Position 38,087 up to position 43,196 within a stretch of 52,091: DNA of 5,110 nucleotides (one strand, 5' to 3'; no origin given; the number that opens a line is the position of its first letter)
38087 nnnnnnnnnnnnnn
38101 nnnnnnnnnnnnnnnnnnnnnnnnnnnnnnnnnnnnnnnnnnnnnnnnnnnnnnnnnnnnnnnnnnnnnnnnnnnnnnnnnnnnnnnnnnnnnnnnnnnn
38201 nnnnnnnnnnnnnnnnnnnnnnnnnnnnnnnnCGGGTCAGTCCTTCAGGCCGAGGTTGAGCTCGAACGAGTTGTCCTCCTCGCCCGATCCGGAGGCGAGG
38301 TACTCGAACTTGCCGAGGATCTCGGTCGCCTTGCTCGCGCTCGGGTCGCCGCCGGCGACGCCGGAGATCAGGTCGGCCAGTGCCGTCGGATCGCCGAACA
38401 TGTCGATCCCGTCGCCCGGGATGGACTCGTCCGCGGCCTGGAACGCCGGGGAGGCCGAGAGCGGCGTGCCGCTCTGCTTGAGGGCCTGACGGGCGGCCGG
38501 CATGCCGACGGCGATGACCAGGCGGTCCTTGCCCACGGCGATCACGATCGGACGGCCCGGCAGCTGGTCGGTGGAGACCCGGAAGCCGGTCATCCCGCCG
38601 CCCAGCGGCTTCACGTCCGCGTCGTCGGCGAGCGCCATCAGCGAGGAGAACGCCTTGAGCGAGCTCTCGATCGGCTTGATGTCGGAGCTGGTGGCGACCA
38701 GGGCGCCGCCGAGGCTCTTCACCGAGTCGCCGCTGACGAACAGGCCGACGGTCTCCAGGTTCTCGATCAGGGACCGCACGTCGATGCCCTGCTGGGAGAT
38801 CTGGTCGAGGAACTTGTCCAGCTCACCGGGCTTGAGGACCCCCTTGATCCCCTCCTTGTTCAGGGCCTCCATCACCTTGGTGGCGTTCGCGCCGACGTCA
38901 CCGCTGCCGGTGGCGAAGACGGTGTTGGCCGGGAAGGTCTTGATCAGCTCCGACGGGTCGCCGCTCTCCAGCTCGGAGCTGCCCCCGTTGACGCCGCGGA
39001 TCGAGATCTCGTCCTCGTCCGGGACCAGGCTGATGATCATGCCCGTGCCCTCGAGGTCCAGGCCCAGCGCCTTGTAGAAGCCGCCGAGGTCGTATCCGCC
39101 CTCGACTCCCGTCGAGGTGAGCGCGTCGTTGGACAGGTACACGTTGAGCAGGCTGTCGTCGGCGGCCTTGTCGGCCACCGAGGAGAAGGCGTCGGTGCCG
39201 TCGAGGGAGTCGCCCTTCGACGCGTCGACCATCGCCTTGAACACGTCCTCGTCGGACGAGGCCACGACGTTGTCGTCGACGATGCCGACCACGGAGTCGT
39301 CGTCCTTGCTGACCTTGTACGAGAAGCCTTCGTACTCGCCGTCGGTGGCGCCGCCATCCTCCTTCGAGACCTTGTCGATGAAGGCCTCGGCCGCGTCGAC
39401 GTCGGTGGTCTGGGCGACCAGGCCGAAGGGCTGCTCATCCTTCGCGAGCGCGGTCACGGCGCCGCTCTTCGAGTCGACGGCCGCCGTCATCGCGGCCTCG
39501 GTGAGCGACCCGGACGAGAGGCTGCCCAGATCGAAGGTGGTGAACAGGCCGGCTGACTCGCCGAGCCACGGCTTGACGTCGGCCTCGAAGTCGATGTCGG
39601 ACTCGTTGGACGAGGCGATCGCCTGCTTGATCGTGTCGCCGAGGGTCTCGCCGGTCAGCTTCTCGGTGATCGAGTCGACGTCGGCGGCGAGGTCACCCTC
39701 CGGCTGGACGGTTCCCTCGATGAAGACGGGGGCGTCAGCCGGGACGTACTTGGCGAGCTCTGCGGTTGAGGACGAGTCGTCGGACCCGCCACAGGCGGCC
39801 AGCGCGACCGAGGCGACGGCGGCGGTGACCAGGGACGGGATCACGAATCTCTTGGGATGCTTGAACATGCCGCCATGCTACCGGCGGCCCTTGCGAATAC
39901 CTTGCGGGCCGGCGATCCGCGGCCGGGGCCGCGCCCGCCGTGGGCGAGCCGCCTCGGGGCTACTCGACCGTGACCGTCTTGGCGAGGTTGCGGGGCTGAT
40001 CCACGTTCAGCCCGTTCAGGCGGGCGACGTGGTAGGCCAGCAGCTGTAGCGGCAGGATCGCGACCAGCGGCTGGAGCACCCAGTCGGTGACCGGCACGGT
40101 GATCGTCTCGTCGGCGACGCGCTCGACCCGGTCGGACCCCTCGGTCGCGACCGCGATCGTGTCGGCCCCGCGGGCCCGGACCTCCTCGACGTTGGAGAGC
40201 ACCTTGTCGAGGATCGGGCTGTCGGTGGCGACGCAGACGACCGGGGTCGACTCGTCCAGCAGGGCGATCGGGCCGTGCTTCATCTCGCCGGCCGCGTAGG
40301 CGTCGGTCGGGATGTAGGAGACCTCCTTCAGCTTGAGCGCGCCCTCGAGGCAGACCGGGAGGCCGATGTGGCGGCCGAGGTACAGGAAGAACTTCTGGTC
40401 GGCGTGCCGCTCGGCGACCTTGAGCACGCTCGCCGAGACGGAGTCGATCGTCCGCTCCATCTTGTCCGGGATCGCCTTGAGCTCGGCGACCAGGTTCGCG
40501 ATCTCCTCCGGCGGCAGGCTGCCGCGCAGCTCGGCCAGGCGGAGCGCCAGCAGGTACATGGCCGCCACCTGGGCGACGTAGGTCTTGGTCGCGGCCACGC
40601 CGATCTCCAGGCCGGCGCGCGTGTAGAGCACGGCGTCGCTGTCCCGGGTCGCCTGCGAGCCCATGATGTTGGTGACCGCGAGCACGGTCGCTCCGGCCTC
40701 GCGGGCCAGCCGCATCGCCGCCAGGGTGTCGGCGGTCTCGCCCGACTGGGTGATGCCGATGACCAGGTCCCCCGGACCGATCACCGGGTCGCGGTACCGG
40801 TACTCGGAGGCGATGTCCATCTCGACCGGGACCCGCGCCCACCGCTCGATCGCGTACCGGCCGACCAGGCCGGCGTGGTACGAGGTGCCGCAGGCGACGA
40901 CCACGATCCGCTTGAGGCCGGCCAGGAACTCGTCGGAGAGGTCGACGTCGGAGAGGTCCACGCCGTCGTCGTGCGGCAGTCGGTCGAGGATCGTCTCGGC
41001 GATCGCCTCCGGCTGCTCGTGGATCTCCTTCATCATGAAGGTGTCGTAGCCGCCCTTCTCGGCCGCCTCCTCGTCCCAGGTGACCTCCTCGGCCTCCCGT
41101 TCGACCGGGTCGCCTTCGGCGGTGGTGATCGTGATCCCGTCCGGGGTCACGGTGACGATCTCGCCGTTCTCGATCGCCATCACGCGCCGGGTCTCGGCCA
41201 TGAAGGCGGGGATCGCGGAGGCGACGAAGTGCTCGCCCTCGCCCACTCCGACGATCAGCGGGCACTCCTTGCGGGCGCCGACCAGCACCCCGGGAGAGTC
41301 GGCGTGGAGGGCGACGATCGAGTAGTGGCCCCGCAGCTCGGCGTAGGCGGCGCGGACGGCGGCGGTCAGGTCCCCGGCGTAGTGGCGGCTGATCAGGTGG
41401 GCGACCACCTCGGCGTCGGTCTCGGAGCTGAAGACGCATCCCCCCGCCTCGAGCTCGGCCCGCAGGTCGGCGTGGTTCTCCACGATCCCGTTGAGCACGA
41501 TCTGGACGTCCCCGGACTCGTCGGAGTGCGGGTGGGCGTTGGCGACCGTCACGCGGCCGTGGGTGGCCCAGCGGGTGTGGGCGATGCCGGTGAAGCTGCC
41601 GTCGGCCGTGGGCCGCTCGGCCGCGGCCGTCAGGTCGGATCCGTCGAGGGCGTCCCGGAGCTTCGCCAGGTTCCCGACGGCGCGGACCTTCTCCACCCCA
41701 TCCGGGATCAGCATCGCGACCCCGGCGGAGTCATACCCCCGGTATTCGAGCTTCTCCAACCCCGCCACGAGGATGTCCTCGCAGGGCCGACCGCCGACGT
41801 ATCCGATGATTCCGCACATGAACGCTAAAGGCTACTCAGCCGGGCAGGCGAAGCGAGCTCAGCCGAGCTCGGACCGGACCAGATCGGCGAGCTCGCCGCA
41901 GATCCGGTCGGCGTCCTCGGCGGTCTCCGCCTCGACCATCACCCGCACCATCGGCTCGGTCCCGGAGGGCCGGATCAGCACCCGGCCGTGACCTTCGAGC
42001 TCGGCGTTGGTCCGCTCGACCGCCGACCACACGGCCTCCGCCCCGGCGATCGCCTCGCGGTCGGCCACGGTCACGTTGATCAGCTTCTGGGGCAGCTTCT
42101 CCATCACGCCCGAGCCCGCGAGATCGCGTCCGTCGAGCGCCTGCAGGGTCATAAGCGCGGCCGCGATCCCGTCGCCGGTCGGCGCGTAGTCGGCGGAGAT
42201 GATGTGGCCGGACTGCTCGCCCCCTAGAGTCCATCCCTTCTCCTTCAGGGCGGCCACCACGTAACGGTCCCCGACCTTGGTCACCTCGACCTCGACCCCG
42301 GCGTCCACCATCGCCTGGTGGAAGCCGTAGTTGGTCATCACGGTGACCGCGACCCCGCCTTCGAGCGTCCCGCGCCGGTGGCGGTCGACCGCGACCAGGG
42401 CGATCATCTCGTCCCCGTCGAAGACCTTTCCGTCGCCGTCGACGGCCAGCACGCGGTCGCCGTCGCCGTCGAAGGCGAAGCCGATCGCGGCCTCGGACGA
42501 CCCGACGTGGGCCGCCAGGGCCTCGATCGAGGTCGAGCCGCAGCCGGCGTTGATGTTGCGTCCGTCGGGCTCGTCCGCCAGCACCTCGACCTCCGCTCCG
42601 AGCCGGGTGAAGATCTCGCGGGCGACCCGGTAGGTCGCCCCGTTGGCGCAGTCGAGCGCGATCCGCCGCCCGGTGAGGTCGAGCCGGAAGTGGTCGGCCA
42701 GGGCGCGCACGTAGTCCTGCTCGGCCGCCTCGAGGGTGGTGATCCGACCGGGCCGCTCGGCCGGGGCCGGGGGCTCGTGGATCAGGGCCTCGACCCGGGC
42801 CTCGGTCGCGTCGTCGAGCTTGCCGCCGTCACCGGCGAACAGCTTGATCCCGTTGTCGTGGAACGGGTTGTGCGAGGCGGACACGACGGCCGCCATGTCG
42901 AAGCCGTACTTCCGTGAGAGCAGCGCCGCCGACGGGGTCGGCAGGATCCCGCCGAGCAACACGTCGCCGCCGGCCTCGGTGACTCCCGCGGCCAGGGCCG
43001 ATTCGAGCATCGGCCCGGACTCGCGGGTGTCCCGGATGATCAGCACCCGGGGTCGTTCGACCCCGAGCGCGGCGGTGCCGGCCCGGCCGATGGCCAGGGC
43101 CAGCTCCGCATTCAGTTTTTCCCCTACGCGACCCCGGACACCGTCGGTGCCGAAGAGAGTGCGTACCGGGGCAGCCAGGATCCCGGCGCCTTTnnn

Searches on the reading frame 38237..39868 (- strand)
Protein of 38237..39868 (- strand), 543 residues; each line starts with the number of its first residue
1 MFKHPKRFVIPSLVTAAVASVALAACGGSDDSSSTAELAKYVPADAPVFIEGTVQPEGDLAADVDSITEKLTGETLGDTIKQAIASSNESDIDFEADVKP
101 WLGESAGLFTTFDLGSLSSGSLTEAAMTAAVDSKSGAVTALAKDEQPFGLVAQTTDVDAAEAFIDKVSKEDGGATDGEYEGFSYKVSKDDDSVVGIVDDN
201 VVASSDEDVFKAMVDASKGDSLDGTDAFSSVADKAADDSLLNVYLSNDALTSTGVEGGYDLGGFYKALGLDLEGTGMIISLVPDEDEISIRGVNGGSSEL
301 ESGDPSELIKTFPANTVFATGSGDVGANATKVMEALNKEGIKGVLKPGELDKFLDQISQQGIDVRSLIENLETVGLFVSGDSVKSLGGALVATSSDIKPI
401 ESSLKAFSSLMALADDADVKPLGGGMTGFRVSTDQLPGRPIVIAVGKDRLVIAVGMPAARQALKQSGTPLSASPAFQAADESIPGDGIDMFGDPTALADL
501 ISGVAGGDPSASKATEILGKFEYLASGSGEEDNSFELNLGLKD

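Call 68: search_protein_families(library=pfam, proteins=[window:38237-39868:-], max_evalue=0.0001)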
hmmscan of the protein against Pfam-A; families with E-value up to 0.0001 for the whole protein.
window:38237-39868:- (543 aa): 1 family
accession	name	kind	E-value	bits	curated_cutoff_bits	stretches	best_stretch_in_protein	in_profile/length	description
PF11832.13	DUF3352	-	1.6e-22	80.2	26.8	1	14-485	9-473/536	Protein of unknown function (DUF3352)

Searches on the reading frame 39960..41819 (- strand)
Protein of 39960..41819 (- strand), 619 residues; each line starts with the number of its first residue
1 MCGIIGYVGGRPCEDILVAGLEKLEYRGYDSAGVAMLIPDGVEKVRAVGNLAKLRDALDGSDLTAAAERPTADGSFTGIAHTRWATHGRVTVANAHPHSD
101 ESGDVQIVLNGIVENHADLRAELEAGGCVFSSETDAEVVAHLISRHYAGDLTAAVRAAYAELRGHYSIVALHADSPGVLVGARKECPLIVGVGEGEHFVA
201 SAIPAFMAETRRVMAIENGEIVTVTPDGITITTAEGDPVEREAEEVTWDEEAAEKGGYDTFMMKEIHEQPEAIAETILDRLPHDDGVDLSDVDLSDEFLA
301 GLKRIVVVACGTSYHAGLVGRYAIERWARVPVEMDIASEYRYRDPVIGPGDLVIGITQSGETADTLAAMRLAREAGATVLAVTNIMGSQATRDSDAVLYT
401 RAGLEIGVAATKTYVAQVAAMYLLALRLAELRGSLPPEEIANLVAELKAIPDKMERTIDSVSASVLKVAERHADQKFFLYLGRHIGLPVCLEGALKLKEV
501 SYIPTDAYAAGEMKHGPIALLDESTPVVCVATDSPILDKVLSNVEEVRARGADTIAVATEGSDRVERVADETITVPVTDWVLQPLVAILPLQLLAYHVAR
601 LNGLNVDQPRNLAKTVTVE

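Call 68: search_protein_families(library=pfam, proteins=[window:39960-41819:-], max_evalue=0.0001)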
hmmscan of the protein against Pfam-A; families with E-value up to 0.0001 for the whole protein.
window:39960-41819:- (619 aa): 3 families
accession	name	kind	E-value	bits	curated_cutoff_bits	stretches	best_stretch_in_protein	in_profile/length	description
PF01380.27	SIS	-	1.4e-51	174.2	25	2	300-426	3-130/131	SIS domain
PF13522.11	GATase_6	-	5.2e-16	59.3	27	1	77-201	12-129/130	Glutamine amidotransferase domain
PF13537.11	GATase_7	-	5.4e-13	49.5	25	1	93-207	11-122/123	Glutamine amidotransferase domain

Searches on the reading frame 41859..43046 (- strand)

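Call 68: search_protein_families(library=pfam, proteins=[window:41859-43046:-], max_evalue=0.0001)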
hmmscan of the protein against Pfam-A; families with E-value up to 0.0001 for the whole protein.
window:41859-43046:- (395 aa): 4 families
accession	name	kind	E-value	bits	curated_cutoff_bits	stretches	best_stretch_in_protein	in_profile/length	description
PF02880.22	PGM_PMM_III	-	2.5e-27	95.7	20.7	1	210-318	1-111/115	Phosphoglucomutase/phosphomannomutase, alpha/beta/alpha domain III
PF02878.22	PGM_PMM_I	-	7.6e-24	84.4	22.5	1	3-91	45-133/138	Phosphoglucomutase/phosphomannomutase, alpha/beta/alpha domain I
PF00408.26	PGM_PMM_IV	-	1e-17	64.4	23.1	1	322-388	1-67/68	Phosphoglucomutase/phosphomannomutase, C-terminal domain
PF02879.22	PGM_PMM_II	-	1.5e-13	51.6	29.3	1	111-206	2-103/103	Phosphoglucomutase/phosphomannomutase, alpha/beta/alpha domain II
